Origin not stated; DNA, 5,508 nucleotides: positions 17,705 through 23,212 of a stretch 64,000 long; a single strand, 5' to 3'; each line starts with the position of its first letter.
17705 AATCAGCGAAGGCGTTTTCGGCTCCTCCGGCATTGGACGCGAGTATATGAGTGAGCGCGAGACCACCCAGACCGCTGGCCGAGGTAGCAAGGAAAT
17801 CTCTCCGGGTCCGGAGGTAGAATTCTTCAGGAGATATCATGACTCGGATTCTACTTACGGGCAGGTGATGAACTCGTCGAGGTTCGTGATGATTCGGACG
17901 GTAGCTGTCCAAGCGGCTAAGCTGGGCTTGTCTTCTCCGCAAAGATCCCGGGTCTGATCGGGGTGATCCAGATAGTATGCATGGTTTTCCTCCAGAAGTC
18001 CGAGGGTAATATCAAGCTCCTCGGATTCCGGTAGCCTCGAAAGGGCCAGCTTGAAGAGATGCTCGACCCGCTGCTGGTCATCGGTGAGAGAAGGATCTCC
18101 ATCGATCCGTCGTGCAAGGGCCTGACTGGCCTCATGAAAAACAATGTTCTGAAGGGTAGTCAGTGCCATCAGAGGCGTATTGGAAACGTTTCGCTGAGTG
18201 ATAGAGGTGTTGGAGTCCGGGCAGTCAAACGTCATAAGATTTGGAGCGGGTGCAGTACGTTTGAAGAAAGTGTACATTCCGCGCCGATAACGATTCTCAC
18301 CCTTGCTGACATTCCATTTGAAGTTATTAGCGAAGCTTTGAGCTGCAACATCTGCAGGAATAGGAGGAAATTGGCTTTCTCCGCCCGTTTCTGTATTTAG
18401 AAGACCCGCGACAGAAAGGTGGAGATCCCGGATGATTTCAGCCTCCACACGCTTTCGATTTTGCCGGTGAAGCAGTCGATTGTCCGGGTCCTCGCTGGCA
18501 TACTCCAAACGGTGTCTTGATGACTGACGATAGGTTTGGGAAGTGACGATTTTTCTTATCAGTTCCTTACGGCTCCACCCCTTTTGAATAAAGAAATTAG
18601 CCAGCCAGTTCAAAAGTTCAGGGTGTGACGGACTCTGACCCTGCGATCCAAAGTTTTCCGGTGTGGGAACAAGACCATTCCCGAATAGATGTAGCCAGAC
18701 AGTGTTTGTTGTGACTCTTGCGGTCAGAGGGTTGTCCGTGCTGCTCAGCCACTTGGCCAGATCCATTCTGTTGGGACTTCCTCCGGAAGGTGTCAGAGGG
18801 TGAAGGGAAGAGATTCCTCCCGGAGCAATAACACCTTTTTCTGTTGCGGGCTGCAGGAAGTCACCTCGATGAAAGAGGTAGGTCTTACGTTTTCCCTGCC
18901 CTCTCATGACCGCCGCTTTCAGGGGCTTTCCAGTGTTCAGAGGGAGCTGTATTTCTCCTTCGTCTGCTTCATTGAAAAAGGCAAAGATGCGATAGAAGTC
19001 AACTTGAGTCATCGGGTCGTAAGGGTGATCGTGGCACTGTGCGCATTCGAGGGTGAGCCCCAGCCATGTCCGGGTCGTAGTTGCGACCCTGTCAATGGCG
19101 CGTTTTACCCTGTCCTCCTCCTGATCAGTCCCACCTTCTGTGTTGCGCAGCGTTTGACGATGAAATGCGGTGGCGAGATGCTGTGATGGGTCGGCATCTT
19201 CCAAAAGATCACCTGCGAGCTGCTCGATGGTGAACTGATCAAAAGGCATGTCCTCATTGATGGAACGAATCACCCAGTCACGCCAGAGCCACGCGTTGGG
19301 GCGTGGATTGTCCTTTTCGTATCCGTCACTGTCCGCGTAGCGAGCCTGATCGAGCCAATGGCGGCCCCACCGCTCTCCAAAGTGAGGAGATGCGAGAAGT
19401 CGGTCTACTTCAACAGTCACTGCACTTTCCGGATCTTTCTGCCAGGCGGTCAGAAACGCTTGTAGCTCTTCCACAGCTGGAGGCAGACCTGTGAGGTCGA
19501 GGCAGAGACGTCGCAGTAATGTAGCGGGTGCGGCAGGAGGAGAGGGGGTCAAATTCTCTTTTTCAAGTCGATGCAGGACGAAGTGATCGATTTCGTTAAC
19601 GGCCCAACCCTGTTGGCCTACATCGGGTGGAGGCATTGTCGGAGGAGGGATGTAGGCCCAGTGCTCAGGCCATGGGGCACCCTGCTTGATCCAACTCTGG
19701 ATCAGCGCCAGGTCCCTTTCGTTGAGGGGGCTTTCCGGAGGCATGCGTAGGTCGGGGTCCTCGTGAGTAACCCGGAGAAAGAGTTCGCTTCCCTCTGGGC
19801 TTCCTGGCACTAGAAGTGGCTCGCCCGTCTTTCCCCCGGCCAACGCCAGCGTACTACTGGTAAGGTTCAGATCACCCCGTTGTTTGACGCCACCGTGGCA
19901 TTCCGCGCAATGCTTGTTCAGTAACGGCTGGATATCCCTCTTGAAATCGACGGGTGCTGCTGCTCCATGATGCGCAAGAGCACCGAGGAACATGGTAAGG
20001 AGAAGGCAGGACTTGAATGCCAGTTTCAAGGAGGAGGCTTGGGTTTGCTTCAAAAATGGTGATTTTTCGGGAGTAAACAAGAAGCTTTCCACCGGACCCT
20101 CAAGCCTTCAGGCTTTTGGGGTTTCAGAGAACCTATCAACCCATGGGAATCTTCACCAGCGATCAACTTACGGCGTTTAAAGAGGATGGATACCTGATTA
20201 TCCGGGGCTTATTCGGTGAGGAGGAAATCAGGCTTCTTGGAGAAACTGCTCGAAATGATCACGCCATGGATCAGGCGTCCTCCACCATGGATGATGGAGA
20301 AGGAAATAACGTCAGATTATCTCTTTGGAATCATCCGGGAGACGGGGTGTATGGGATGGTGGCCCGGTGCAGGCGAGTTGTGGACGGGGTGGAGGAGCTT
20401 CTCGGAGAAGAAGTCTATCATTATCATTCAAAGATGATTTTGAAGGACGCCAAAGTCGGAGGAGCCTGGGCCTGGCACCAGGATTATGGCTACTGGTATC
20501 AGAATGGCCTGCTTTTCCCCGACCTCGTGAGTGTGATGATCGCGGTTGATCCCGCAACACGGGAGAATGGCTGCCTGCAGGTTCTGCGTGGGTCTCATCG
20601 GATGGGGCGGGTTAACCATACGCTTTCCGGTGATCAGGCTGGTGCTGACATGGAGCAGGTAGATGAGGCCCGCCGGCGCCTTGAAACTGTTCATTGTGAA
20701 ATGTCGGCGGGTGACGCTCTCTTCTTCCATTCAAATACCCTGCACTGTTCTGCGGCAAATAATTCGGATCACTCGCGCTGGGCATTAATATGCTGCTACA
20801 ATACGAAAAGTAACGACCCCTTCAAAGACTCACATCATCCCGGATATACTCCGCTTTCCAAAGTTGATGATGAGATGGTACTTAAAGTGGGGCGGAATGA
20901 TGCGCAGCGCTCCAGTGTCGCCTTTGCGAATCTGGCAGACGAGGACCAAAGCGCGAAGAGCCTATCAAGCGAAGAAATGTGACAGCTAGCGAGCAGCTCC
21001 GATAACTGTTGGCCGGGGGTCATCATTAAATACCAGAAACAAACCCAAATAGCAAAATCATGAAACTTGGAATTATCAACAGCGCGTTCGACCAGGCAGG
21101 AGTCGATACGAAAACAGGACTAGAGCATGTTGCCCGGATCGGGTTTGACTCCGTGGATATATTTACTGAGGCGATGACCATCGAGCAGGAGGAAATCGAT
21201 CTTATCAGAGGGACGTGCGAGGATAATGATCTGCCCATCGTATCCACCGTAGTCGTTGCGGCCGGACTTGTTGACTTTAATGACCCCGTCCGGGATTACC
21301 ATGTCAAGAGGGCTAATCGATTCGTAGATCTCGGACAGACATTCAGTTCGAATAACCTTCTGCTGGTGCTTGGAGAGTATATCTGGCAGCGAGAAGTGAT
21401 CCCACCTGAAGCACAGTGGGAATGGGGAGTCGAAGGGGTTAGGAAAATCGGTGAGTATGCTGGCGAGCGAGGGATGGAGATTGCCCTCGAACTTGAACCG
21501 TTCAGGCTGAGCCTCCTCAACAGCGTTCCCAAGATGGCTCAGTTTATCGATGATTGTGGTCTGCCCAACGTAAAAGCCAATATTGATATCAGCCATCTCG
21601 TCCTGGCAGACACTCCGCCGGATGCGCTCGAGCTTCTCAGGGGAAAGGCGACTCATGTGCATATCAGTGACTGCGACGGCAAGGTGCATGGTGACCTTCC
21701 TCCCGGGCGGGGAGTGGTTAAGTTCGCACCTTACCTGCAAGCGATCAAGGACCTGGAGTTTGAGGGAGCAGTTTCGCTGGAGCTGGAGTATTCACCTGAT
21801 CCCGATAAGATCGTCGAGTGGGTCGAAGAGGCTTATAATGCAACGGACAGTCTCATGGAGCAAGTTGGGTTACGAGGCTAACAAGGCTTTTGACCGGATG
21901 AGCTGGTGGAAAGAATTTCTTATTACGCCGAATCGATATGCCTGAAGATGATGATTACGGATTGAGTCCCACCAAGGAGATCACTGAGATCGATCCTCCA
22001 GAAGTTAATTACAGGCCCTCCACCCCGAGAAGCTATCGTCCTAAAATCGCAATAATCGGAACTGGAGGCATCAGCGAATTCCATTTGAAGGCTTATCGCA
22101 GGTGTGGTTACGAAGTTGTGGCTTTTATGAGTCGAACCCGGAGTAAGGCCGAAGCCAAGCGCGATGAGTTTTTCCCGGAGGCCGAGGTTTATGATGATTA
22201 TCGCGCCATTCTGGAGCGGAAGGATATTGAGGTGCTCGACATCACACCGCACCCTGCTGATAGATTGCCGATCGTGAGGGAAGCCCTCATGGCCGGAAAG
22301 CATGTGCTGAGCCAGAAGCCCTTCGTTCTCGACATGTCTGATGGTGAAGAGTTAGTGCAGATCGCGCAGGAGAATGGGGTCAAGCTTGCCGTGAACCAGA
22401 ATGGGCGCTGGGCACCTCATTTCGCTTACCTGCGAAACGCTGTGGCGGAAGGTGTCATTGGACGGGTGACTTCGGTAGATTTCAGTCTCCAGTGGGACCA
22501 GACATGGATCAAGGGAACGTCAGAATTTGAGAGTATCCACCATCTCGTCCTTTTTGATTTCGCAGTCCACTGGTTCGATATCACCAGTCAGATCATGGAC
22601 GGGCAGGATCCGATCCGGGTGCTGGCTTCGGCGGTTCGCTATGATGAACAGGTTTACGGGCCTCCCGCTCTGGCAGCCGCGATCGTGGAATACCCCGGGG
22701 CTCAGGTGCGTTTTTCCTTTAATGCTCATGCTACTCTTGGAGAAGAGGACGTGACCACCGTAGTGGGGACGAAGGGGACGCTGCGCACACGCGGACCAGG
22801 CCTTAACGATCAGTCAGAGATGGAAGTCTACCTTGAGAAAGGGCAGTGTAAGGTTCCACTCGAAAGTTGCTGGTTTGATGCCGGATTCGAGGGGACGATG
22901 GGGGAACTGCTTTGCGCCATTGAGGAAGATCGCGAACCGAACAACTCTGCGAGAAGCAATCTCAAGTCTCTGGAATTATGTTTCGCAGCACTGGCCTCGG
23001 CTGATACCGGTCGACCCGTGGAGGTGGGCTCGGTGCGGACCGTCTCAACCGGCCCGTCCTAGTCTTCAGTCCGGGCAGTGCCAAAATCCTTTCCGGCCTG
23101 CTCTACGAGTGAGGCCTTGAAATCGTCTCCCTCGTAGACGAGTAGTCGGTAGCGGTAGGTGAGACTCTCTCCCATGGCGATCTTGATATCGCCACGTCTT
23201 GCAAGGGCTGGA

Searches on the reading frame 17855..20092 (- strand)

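Call 54: search_protein_families(library=pfam, proteins=[window:17855-20092:-], max_evalue=0.00001)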
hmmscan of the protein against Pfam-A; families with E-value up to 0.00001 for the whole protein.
window:17855-20092:- (745 aa): 3 families
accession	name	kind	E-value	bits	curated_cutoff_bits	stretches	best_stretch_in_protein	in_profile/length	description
PF07587.16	PSD1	-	6.3e-87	291.5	28.5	1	441-697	1-241/244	Protein of unknown function (DUF1553)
PF07583.16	PSCyt2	-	5.2e-85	285.1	29.8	1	167-377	1-208/209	Protein of unknown function (DUF1549)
PF07635.16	PSCyt1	-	4.2e-17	62.9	22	1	62-120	1-58/59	Planctomycete cytochrome C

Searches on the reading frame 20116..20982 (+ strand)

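Call 54: search_protein_families(library=pfam, proteins=[window:20116-20982:+], max_evalue=0.00001)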
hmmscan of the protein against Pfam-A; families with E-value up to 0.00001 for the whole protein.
window:20116-20982:+ (288 aa): 1 family
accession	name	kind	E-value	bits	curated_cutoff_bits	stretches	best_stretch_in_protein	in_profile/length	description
PF05721.19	PhyH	-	3.6e-40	138.9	22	1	21-221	1-211/213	Phytanoyl-CoA dioxygenase (PhyH)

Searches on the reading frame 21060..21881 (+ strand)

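Call 54: search_protein_families(library=pfam, proteins=[window:21060-21881:+], max_evalue=0.00001)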
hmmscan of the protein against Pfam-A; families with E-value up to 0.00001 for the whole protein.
window:21060-21881:+ (273 aa): 1 family
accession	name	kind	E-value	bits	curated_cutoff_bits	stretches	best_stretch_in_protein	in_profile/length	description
PF01261.30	AP_endonuc_2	-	2.2e-34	119.7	31.1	1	22-250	2-237/249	Xylose isomerase-like TIM barrel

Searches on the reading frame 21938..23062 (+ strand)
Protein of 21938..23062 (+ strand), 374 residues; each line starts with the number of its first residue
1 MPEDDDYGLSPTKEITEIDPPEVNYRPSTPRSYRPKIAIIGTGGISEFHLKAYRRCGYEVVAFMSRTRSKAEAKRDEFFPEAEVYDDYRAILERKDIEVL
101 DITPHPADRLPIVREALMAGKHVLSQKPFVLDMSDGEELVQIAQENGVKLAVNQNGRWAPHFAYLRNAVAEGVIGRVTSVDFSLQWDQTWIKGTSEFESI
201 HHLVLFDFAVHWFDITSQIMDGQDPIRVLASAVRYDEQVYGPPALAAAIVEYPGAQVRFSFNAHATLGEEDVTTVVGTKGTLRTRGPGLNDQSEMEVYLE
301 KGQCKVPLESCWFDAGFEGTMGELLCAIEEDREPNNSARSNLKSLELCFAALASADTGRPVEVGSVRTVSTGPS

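Call 54: search_protein_families(library=pfam, proteins=[window:21938-23062:+], max_evalue=0.00001)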
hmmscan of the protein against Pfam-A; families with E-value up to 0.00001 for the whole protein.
window:21938-23062:+ (374 aa): 4 families
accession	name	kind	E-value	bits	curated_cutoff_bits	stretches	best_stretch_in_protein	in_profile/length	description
PF01408.29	GFO_IDH_MocA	-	3.1e-19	70.2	24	1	36-153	2-119/120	Oxidoreductase family, NAD-binding Rossmann fold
PF22725.1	GFO_IDH_MocA_C3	-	4.2e-14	53.1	27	1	162-283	1-124/124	GFO/IDH/MocA C-terminal domain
PF02894.22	GFO_IDH_MocA_C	-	2.2e-08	34.6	22.9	1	167-363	2-218/218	Oxidoreductase family, C-terminal alpha/beta domain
PF03447.22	NAD_binding_3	-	7.1e-06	27.2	24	0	50-152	13-115/116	Homoserine dehydrogenase, NAD binding domain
